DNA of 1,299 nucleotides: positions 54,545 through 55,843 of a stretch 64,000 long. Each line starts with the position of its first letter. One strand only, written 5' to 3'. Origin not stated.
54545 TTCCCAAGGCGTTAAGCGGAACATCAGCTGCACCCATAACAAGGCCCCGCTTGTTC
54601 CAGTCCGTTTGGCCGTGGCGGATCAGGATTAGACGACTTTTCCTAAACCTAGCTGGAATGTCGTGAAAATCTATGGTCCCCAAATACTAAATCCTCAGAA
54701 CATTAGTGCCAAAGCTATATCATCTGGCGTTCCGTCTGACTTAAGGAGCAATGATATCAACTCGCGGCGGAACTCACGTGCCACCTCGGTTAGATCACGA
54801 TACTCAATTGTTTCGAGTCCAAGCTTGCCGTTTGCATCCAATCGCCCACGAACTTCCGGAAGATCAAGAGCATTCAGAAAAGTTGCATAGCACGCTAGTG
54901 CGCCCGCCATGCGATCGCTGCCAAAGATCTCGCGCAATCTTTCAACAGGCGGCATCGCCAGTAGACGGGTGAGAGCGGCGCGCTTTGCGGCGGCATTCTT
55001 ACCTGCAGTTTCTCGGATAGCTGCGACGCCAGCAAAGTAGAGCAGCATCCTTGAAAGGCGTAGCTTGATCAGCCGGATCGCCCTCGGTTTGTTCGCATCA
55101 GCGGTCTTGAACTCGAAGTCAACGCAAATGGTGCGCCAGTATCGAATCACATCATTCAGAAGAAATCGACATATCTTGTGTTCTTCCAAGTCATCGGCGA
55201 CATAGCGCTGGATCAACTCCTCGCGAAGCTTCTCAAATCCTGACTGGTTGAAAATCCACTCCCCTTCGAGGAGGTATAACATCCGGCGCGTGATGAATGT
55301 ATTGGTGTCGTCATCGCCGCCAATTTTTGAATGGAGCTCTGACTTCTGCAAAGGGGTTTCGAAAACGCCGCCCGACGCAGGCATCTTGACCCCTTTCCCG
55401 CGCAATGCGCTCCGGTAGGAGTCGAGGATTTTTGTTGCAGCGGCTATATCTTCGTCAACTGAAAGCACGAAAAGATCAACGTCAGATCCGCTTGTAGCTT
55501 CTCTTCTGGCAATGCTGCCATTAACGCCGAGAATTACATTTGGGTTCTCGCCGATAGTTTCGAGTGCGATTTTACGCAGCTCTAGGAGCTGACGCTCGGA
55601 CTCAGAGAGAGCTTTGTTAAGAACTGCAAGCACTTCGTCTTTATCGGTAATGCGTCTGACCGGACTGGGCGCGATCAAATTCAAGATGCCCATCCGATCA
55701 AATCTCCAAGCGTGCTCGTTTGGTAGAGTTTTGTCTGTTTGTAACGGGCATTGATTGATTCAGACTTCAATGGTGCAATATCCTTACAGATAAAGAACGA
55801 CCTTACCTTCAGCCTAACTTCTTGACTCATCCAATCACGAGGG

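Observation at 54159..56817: Compact HD-hydrolase / GlnD-type nucleotidyltransferase / histidine-phosphatase operon in an AT-rich island: candidate undescribed defence or nucleotide-signalling system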

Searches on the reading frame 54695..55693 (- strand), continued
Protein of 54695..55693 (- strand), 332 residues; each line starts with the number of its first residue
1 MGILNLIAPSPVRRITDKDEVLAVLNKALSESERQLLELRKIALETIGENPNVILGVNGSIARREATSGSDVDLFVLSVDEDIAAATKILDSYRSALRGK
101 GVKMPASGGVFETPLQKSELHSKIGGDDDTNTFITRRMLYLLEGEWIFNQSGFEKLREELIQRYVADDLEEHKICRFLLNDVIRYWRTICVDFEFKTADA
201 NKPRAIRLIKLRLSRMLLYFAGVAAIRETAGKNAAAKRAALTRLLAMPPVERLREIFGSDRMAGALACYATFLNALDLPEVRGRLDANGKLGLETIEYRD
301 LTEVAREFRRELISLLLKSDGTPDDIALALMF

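Call 83: search_dna_similar(query=window:54695-55693:-, collection=phages, mode=protein, max_evalue=0.001, max_rows=20)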
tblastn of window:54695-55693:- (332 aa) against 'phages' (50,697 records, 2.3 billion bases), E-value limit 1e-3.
No match.

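Call 98: search_protein_families(library=padloc, proteins=[L001:5445-6671:+, L001:9529-10836:-, L001:10833-12305:-, L001:12302-15742:-, L006:9568-11070:-, L006:11036-13672:-, L075:3098-5188:-, L075:5246-6637:-, L003:4623-6041:-, L003:9815-11710:-], max_evalue=0.00001)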
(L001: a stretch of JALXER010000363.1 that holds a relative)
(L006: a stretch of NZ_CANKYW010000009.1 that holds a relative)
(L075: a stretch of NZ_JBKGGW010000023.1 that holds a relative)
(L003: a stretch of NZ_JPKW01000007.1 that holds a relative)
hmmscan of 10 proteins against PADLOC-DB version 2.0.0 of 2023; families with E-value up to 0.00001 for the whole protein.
L001:5445-6671:+ (408 aa): 3 families
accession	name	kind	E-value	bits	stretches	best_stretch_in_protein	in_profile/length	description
PDLC01607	RT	-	5.2e-09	34.5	1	100-291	2-137/161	"CAS-I,CAS-II,CAS-III,CAS-IV,CAS-V,CAS-VI; acquisition_associated"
PDLC01136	RT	-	2.7e-08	31.6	1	91-317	56-258/263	RT (reverse transcriptase)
PDLC03779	RT_UG4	-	6e-06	23.6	1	226-353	166-297/307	DRT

L001:9529-10836:- (435 aa): 114 families (the best 25 are shown)
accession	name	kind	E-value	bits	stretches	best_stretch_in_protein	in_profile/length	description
PDLC03127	Specificity_I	-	4.7e-80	267.9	2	233-432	284-485/571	Type I specificity subunit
PDLC03169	Specificity_I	-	1.3e-67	227.2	1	4-433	5-459/461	Type I specificity subunit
PDLC03189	Specificity_I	-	4e-56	188.8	2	244-432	262-456/459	Type I specificity subunit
PDLC03179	Specificity_I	-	4e-55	185.8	3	4-168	100-267/589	Type I specificity subunit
PDLC03194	Specificity_I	-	6.6e-55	184.7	2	2-187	2-188/391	Type I specificity subunit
PDLC03162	Specificity_I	-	2.1e-50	169.8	2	311-429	324-430/431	Type I specificity subunit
PDLC03072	Specificity_I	-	1.6e-49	167.2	2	214-383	252-420/448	Type I specificity subunit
PDLC03069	Specificity_I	-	2.8e-45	153.1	1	9-400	1-387/387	Type I specificity subunit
PDLC04137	mad5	-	2.9e-45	153.1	2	8-183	2-177/392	mads_5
PDLC03105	Specificity_I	-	1.5e-43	147.9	2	215-383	253-418/448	Type I specificity subunit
PDLC03097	Specificity_I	-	3.4e-41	139.9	1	5-192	3-190/409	Type I specificity subunit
PDLC03196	Specificity_I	-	4.7e-41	138.8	2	218-398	409-588/792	Type I specificity subunit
PDLC03109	Specificity_I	-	6.4e-41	138.5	2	210-430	302-527/591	Type I specificity subunit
PDLC03079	Specificity_I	-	8.8e-41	138.5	2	262-408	80-229/470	Type I specificity subunit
PDLC03076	Specificity_I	-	2.4e-37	127.3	2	4-173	313-484/488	Type I specificity subunit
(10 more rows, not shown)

L001:10833-12305:- (490 aa): 33 families (the best 25 are shown)
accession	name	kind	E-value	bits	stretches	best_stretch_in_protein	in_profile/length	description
PDLC03026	MTase_I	-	1e-181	603.3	1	5-485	3-481/487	Type I methyltransferase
PDLC03021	MTase_I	-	7.4e-91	303.4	1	7-481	9-489/491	Type I methyltransferase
PDLC03025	MTase_I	-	1.9e-61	206.5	1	31-445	28-450/569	Type I methyltransferase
PDLC04134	mad2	-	4.7e-56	188.6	1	7-405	140-486/492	mads_2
PDLC03036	MTase_I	-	7.3e-31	105.2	1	90-392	162-455/635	Type I methyltransferase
PDLC03031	MTase_I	-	1.8e-27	93.9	1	125-356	163-405/834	Type I methyltransferase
PDLC03022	MTase_I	-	2.5e-25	87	1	104-355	142-406/857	Type I methyltransferase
PDLC03035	MTase_I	-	4.6e-25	86.2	1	107-378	135-402/653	Type I methyltransferase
PDLC03029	MTase_I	-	2.9e-22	76.9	1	96-350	124-398/661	Type I methyltransferase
PDLC03027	MTase_I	-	6.5e-22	75.8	1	5-351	5-363/810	Type I methyltransferase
PDLC03318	MTase_II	-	7.6e-22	75.4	2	93-191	293-388/723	Type II methyltransferase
PDLC03317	MTase_II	-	1.4e-21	74.5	1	34-434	189-605/831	Type II methyltransferase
PDLC03018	MTase_I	-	7.5e-20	68.9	2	114-196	277-356/749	Type I methyltransferase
PDLC03019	MTase_I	-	1.4e-18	64.6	1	120-354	143-373/932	Type I methyltransferase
PDLC03038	MTase_I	-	8e-18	61.7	1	122-351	146-376/896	Type I methyltransferase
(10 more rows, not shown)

L001:12302-15742:- (1146 aa): 14 families
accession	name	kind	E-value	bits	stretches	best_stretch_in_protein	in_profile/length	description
PDLC03042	REase_I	-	1.7e-255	848.4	2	365-1143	372-1167/1170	Type I restriction enzyme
PDLC03047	REase_I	-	1.3e-46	156.9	1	255-842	189-721/1107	Type I restriction enzyme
PDLC03049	REase_I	-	6.1e-45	151.5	1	315-844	60-539/807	Type I restriction enzyme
PDLC04472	PDC-M16A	-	1.6e-28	97.5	1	22-234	3-212/930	-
PDLC02707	PbeA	-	6.2e-14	49.5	1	417-575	232-389/672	PbeA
PDLC03659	mREase_IV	-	2e-11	40.6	1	709-844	446-566/945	Type IV methyl-directed restriction enzyme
PDLC03658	mREase_IV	-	8.4e-10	35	1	788-849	504-563/953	Type IV methyl-directed restriction enzyme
PDLC02704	PbeA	-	1.8e-08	31.3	1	414-494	233-311/682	PbeA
PDLC01439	typeIV_DinG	-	1.1e-07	28.9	1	427-503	5-75/575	CAS-IV-A; associated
PDLC03046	REase_I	-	3.4e-07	26.6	0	432-513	258-339/1025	Type I restriction enzyme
PDLC03048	REase_I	-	6e-07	26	1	438-578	241-385/976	Type I restriction enzyme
PDLC02706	PbeA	-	2.9e-06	24.2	0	419-506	247-334/722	PbeA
PDLC03960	SngC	-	6.3e-06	23.2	0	721-833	259-365/720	-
PDLC03597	REase_MTase_IIG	-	9.4e-06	21.4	0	437-511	167-241/1646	Type IIG restriction enzyme-methyltransferase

L006:9568-11070:- (500 aa): 16 families
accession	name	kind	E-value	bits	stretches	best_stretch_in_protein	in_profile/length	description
PDLC02376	pAgo_I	-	1.6e-138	460.6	1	5-500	1-455/455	Class I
PDLC02436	pAgo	-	3.6e-109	363.6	1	10-499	10-459/460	-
PDLC02378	pAgo_I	-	3.7e-75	251.6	1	5-500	2-493/493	Class I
PDLC02392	pAgo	-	2e-54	182.8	1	216-499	58-345/346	-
PDLC02377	pAgo_I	-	1.7e-44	150.4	2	213-499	165-456/457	Class I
PDLC02384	pAgo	-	6.8e-35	118.6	1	221-500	741-1030/1030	-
PDLC02420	Aga_SIR2-PNTD1-PNTD2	-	1.3e-30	104.4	1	219-499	719-1009/1010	Class I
PDLC02397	pAgo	-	6.7e-18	62.8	1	206-483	311-563/578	-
PDLC02428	PprPIWI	-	1.4e-16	58.4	1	183-482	389-648/666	-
PDLC02388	pAgo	-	1.3e-11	41.5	1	211-482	444-698/716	-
PDLC02389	pAgo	-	4.7e-11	39.8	1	223-479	470-714/733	-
PDLC02394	pAgo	-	8.4e-11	38.3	1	214-479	835-1094/1121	-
PDLC02381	pAgo_II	-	4.1e-07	26.9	1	208-487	328-599/617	Class II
PDLC02396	pAgo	-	8.2e-07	25.7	1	351-483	537-666/683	-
PDLC02379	pAgo_II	-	8e-06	22.5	0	211-265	422-468/724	Class II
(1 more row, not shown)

L006:11036-13672:- (878 aa): 9 families
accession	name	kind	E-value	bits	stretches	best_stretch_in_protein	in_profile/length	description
PDLC02402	Aga_SIR2-PNTD1-PNTD2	-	7e-133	442.6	1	44-839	11-811/876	Class I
PDLC02418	Aga_SIR2-Kinase-PNTD1-PNTD2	-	5.7e-76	254.2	2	193-418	16-251/756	Class I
PDLC02419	Aga_SIR2-PNTD1-PNTD2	-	7.5e-30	102.2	1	49-318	9-282/558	Class I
PDLC02384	pAgo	-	5.9e-25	85.7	1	43-320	17-295/1030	-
PDLC02420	Aga_SIR2-PNTD1-PNTD2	-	1.1e-22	78.1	1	47-315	20-289/1010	Class I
PDLC02401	Aga_SIR2-PNTD1-PNTD2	-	3.5e-20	70.3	1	126-329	58-266/524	Class I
PDLC02415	Aga_REase-PNTD1-PNTD2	-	2.7e-14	50.8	1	639-837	190-378/423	Class I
PDLC05061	PDC-S65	-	1.2e-12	45.9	1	48-328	33-299/592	-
PDLC02398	Aga_REase-PNTD1-PNTD2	-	1.5e-08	32.1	1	650-837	203-382/429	Class I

L075:3098-5188:- (696 aa): 0 families

L075:5246-6637:- (463 aa): 0 families

L003:4623-6041:- (472 aa): 0 families

L003:9815-11710:- (631 aa): 0 families
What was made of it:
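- Three-gene loci lie beside Type I R-M and pAgo/SIR2-APAZ systems (call 98).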

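Call 99: search_protein_families(library=padloc, proteins=[L040:7947-8927:+, L079:7845-8852:+, L033:7953-8918:+, L070:1130-2134:+, L041:8007-8975:+], max_evalue=0.00001)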
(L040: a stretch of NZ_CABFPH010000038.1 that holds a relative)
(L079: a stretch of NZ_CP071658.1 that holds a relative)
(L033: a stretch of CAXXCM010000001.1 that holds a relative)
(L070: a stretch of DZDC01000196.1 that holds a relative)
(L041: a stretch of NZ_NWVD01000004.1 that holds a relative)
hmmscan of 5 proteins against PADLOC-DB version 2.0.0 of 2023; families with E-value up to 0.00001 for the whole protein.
L040:7947-8927:+ (326 aa): 1 family
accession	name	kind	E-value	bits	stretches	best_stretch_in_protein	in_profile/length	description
PDLC04778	PDC-M70A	-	1.4e-54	183.7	1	14-312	24-340/355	-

L079:7845-8852:+ (335 aa): 1 family
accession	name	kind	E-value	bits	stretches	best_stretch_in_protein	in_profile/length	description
PDLC04778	PDC-M70A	-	1.1e-47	161.1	1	11-313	17-336/355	-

L033:7953-8918:+ (321 aa): 2 families
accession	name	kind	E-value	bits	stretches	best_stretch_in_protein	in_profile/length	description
PDLC04778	PDC-M70A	-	3.8e-45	152.8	1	13-307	16-340/355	-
PDLC04904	PDC-S09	-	4.9e-06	24.7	1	28-82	7-60/104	-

L070:1130-2134:+ (334 aa): 1 family
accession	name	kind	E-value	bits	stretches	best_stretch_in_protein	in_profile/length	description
PDLC04778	PDC-M70A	-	3.2e-52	176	1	30-321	30-341/355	-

L041:8007-8975:+ (322 aa): 1 family
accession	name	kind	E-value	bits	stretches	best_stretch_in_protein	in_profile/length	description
PDLC04778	PDC-M70A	-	7.2e-59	197.9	1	17-305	22-337/355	-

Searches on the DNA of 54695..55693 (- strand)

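Call 72: search_dna_similar(query=L081:1-1706:+, collection=ecoli_genomes, mode=distant, max_rows=25, rows=spread)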
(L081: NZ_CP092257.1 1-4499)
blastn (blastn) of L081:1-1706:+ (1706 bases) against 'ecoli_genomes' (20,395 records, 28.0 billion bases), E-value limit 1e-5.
Records with a match: 1; places in all: 1; records where one place covers at least 80% of the query: 1.
Genomes with a match: 1 of 5426; with a place that covers at least 80% of the query: 1. Places per genome that has any: lowest 1, median 1, highest 1. On chromosomes: 0 places; on plasmids: 1.
Best place of each record, by identity: >=99% 1.
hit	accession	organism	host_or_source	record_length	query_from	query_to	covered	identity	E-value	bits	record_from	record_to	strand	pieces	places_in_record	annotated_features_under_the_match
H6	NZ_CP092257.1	Escherichia coli strain ISHS7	Felix catus domesticus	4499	1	1706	100%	100.0%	0e+0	3077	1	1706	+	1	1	nucleotidyltransferase domain-containing protein | HD domain-containing protein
